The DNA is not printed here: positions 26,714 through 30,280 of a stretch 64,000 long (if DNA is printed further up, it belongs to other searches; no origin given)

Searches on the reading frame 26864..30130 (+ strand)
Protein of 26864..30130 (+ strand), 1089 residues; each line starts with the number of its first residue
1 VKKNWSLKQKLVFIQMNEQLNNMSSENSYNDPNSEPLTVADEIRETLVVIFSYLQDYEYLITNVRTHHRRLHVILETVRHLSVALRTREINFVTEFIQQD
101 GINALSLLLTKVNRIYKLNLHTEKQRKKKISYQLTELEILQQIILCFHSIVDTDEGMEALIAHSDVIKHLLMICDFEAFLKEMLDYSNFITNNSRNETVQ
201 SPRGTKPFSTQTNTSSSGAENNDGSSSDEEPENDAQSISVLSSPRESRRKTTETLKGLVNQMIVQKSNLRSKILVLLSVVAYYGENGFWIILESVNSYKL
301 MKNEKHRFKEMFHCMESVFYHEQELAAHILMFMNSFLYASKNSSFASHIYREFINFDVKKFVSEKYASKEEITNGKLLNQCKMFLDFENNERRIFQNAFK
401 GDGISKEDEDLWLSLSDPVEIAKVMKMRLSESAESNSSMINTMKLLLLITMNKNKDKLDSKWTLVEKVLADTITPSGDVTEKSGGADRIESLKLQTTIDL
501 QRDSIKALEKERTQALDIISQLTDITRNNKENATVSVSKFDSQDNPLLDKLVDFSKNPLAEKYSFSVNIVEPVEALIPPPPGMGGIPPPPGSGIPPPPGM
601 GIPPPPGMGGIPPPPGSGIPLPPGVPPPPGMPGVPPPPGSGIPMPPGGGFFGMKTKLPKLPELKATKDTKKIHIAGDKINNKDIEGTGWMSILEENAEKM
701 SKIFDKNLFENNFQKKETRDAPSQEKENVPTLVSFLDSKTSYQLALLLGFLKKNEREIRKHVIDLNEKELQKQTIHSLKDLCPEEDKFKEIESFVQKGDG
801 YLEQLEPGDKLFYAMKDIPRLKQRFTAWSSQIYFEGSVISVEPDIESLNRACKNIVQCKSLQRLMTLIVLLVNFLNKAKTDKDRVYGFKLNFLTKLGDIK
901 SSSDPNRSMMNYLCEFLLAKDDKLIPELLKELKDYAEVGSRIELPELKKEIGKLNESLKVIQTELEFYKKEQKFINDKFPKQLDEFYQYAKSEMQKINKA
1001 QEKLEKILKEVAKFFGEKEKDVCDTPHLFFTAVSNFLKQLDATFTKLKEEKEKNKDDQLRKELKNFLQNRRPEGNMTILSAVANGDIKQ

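Call 59: search_protein_families(library=pfam, proteins=[window:26864-30130:+], max_evalue=0.00001)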
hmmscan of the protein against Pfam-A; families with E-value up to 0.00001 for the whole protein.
window:26864-30130:+ (1089 aa): 2 families
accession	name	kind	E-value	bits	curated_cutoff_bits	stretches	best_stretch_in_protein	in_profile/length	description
PF02181.28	FH2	-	7.2e-54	183.8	34.8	1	677-1040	17-371/372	Formin Homology 2 Domain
PF06371.19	Drf_GBD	-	3.1e-10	40.4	30.1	1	8-170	38-164/188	Diaphanous GTPase-binding Domain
